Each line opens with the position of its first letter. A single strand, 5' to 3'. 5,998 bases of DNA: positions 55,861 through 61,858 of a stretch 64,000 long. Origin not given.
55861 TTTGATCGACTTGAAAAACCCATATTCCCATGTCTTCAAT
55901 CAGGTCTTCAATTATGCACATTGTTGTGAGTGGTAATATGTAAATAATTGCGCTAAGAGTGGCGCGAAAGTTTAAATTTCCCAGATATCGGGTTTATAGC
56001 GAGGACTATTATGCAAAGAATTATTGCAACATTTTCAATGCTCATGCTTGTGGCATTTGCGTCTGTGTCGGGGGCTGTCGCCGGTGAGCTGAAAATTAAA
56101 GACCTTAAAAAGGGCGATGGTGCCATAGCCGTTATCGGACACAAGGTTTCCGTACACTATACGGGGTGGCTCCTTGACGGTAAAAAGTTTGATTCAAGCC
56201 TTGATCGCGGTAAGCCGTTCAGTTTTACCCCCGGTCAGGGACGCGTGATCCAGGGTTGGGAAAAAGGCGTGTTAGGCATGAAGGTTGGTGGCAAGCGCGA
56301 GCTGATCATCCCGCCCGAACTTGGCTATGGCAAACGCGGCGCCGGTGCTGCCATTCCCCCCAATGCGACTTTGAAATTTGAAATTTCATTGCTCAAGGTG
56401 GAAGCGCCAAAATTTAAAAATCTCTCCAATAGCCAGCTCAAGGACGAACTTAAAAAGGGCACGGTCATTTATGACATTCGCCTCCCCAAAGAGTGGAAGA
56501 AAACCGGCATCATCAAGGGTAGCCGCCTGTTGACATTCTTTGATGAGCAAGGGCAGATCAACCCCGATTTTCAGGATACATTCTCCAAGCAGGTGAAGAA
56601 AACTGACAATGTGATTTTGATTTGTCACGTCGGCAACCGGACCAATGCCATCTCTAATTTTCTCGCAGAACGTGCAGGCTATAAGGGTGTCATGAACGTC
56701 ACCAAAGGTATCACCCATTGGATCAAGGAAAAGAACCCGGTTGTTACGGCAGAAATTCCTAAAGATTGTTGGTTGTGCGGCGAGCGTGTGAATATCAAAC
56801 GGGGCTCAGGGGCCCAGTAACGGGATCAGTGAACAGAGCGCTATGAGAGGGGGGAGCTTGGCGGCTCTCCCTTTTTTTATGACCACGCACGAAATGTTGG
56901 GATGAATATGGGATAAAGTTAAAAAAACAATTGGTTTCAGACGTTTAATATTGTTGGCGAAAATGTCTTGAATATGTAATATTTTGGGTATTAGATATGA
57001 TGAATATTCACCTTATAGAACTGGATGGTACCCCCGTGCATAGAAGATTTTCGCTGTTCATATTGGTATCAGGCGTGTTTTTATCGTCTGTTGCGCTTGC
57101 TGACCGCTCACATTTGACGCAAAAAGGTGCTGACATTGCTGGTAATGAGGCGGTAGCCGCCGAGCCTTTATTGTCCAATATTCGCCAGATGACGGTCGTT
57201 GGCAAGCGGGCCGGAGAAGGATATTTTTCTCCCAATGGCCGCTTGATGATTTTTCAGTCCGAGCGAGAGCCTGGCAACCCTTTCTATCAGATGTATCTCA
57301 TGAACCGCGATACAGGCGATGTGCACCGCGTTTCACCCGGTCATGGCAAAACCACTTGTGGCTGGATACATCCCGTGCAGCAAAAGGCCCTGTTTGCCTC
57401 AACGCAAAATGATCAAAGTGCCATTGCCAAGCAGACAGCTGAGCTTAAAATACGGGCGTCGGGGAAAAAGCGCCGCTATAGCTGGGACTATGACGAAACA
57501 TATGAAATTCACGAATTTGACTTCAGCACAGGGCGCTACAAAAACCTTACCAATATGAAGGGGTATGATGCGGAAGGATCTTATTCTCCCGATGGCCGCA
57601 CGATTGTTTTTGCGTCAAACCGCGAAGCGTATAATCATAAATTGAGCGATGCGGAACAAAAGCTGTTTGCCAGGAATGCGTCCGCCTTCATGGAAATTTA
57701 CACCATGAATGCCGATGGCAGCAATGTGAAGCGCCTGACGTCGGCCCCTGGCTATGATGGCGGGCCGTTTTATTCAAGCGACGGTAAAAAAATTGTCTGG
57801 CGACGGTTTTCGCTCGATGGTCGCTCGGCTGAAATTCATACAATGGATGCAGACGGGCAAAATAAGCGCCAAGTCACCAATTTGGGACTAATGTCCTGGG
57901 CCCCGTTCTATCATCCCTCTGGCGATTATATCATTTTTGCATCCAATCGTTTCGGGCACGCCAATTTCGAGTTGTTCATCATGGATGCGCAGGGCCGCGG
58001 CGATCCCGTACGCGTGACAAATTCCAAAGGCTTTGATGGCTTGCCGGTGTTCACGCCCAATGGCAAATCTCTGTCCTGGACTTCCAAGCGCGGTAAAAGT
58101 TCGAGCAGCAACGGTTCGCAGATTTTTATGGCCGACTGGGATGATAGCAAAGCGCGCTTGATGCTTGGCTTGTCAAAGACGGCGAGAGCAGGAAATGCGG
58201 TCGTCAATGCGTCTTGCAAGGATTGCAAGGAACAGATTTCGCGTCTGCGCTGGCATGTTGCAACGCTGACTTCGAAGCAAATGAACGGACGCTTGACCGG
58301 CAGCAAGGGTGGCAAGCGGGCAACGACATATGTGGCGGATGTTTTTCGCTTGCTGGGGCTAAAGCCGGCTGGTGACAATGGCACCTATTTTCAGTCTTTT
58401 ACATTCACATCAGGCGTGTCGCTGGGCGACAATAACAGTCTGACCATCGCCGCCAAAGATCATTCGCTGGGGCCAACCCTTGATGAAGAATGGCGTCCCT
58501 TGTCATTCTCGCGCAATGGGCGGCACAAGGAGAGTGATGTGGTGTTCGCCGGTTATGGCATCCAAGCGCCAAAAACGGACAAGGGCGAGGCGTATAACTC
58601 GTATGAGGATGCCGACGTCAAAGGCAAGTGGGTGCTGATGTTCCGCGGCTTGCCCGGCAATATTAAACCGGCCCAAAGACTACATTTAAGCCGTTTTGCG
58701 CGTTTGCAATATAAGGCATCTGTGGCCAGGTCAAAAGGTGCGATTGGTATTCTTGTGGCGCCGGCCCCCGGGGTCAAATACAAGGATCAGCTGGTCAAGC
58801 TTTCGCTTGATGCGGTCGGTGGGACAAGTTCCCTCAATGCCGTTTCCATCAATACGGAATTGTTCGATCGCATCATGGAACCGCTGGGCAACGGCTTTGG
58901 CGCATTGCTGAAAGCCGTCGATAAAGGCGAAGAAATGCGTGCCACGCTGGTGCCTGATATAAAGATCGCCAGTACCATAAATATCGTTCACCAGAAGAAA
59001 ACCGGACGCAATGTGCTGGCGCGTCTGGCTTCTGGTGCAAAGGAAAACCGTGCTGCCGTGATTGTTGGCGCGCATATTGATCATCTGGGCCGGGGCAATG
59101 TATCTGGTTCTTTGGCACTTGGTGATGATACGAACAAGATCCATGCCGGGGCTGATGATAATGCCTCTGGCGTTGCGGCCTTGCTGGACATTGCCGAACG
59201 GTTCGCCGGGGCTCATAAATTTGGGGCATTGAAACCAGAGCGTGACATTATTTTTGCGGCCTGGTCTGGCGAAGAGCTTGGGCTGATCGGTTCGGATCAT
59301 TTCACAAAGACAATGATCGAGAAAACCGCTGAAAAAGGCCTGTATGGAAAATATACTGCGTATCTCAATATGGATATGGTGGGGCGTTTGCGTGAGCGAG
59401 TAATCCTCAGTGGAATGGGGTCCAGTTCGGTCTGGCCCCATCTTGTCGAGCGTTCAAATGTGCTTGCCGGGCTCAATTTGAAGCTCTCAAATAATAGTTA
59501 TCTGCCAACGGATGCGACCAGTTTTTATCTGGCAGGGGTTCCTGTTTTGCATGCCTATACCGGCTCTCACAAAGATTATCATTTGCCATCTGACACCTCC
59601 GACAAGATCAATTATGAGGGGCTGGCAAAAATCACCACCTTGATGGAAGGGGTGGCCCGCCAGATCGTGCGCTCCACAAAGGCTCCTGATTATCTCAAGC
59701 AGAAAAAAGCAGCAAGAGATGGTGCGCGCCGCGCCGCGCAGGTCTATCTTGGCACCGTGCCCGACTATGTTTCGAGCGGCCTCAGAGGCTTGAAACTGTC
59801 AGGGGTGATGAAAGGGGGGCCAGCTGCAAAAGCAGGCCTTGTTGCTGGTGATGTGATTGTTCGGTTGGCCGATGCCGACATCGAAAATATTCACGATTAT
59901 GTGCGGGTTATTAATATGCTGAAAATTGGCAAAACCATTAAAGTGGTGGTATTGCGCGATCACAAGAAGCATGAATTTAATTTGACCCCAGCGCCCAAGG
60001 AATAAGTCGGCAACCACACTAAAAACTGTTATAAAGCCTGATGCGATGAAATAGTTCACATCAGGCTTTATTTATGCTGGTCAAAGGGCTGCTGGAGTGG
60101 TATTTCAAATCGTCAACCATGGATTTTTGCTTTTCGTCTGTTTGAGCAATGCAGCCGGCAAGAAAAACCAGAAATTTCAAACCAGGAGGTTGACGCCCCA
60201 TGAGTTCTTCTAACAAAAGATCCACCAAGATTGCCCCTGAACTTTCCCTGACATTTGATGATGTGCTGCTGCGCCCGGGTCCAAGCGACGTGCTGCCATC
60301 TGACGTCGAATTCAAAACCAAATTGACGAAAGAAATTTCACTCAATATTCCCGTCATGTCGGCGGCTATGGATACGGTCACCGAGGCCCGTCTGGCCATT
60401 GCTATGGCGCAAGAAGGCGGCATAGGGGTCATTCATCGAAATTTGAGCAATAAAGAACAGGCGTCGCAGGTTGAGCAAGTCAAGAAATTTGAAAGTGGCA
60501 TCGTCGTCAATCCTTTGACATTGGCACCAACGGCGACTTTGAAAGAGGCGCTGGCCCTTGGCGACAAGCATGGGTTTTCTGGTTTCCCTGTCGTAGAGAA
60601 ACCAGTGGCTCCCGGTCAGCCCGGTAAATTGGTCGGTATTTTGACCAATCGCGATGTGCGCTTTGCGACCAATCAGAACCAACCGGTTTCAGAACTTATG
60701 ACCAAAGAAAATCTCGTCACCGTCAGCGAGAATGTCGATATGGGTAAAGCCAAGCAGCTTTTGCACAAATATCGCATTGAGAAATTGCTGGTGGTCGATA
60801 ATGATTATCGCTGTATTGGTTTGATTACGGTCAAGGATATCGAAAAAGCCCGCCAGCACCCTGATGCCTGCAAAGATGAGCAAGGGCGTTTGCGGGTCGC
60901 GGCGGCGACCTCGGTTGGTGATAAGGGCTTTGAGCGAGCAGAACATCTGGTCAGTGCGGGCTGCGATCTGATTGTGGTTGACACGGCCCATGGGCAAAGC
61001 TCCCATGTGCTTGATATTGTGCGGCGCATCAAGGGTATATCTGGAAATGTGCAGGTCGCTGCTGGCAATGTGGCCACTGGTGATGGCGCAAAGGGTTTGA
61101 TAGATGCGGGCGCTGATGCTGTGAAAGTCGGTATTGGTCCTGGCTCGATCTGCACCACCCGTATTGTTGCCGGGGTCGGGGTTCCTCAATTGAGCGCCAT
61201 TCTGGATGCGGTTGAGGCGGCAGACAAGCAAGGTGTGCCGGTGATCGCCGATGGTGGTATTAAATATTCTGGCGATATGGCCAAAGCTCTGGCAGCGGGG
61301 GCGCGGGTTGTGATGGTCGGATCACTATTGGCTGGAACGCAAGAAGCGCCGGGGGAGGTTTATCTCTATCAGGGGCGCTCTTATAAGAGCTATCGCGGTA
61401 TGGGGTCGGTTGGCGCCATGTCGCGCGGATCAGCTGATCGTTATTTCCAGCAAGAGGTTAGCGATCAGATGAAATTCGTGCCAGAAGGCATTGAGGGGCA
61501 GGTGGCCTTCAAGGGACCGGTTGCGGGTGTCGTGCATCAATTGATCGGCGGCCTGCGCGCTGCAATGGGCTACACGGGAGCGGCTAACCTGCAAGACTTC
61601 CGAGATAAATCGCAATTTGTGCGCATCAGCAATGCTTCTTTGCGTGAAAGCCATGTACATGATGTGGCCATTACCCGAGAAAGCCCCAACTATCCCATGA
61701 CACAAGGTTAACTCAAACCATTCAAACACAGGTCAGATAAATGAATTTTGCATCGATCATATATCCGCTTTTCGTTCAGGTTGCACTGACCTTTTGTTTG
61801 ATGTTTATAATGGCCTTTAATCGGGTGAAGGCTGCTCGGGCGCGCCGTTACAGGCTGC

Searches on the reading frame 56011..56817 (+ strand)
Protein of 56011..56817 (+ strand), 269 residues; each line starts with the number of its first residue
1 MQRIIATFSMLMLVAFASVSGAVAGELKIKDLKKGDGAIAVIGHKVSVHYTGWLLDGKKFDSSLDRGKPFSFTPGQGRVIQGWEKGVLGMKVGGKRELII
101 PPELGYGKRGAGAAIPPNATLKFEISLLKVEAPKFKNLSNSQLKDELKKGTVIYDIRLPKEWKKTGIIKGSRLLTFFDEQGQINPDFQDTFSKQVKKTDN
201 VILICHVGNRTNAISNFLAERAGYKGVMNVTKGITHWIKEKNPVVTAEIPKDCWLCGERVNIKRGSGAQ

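Call 10: search_protein_families(library=pfam, proteins=[window:56011-56817:+], max_evalue=0.001)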
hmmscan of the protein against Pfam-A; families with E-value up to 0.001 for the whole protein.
window:56011-56817:+ (269 aa): 2 families
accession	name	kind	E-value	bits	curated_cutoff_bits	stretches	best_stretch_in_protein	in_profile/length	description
PF00254.34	FKBP_C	-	3.7e-36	123.8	21.1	1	40-128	5-94/94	FKBP-type peptidyl-prolyl cis-trans isomerase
PF00581.25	Rhodanese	-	3.7e-13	50.2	22.2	1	140-239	2-101/102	Rhodanese-like domain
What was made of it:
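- Checked: The 'rhodanese' is an FKBP-rhodanese fusion at 56011-56820 (call 10).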

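Call 29: search_protein_families(library=ncbifam, proteins=[window:56011-56817:+], max_evalue=0.00001)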
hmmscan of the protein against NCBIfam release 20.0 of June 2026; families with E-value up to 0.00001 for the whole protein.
window:56011-56817:+ (269 aa): 6 families
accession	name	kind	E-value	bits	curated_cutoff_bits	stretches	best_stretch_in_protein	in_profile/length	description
NF008602.0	PRK11570.1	subfamily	3e-28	99.1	198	1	26-130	103-205/206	FKBP-type peptidyl-prolyl cis-trans isomerase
NF008150.0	PRK10902.1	equivalog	5.7e-25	88.2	215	1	32-137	153-255/271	FKBP-type peptidyl-prolyl cis-trans isomerase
NF053689.1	BamJ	equivalog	2e-19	70.6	100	1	19-127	72-184/184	BamJ family beta-barrel-assembly machinery protein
NF045521.1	rhoda_near_glyco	subfamily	1.3e-09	38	145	1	126-247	8-118/144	rhodanese homology domain-containing protein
NF006444.0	PRK08762.1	equivalog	2.3e-09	36.4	449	1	134-250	13-120/387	molybdopterin-synthase adenylyltransferase MoeB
NF011676.0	PRK15095.1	equivalog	2.5e-06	27.1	125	1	45-109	10-74/156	FKBP-type peptidyl-prolyl cis-trans isomerase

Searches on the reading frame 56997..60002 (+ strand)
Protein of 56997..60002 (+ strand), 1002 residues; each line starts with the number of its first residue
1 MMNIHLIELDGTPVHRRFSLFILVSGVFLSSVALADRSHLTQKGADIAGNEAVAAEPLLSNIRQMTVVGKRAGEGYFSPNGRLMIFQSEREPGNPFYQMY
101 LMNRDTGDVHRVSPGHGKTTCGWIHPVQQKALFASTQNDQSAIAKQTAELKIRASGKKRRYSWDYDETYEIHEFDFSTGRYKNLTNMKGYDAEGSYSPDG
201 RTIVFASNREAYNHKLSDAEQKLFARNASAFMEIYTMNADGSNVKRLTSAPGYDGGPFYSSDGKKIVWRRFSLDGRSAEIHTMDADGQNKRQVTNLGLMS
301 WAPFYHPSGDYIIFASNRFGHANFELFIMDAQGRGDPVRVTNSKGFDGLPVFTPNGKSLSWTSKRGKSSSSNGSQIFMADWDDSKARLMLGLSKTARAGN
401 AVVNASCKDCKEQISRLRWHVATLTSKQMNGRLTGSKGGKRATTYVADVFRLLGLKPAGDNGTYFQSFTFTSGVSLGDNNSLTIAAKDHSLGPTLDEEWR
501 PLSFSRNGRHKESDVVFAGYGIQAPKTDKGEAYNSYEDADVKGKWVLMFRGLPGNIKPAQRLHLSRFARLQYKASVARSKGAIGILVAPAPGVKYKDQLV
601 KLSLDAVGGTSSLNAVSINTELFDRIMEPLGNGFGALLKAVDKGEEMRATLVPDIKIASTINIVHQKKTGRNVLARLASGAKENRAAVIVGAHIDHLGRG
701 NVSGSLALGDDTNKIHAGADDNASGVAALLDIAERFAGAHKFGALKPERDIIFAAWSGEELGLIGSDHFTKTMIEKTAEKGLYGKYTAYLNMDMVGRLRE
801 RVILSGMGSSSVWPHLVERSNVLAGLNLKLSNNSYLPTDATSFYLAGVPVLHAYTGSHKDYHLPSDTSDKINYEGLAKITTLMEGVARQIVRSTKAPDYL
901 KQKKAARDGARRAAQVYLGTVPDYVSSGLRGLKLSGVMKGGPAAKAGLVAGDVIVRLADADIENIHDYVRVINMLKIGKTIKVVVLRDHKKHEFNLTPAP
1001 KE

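Call 11: search_protein_families(library=pfam, proteins=[window:56997-60002:+], max_evalue=0.001)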
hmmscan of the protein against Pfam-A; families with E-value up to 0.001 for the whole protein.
window:56997-60002:+ (1002 aa): 8 families
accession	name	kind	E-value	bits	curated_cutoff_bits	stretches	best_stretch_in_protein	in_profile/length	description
PF04389.22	Peptidase_M28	-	3.6e-36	125.2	21.3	1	672-883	1-189/193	Peptidase family M28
PF07676.18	PD40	-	5e-32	109.6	20.9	3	183-210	3-30/38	WD40-like Beta Propeller Repeat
PF13180.12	PDZ_2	-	4.5e-10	40.1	27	1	936-996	18-78/80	PDZ domain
PF17820.7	PDZ_6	-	4.6e-08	33.1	27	1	935-985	3-52/54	PDZ domain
PF00595.29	PDZ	-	1.7e-05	25.5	23.2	1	929-985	24-80/81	PDZ domain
PF01546.33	Peptidase_M20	-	0.00011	22.6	24.6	1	690-777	2-82/206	Peptidase family M20/M25/M40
PF02225.27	PA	-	0.00031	21.2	23.9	1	532-591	16-60/95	PA domain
PF05450.20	Nicastrin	-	0.00095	19.2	25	0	715-773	18-74/218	Nicastrin large lobe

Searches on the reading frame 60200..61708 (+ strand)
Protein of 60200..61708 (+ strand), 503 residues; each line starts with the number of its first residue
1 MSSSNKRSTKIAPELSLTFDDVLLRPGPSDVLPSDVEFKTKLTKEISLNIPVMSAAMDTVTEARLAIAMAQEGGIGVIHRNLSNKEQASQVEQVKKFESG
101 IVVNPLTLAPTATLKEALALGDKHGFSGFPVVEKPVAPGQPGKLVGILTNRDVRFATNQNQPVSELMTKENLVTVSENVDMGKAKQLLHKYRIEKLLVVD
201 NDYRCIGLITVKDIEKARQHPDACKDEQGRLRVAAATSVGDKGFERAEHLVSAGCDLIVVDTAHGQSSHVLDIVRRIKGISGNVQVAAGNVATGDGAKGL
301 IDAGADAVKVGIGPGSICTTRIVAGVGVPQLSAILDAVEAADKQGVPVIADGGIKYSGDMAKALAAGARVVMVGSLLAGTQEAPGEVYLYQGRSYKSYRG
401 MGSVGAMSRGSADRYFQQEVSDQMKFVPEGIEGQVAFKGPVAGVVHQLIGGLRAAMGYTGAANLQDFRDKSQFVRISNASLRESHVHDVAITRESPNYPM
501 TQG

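Call 11: search_protein_families(library=pfam, proteins=[window:60200-61708:+], max_evalue=0.001)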
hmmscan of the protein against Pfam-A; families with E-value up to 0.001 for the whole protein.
window:60200-61708:+ (503 aa): 5 families
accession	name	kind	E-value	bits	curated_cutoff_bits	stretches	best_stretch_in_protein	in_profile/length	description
PF00478.31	IMPDH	-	1.2e-158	528.1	25.6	1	16-487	1-345/345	IMP dehydrogenase / GMP reductase domain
PF00571.33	CBS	-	4.8e-18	65.7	24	2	163-217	1-54/57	CBS domain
PF03060.21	NMO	-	4.3e-10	39.9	28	1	286-388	138-236/331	Nitronate monooxygenase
PF00977.27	His_biosynth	-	1.9e-05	24.7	23.6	0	336-377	63-105/228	Histidine biosynthesis protein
PF01070.24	FMN_dh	-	6.2e-05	22.6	24.9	1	291-377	226-305/350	FMN-dependent dehydrogenase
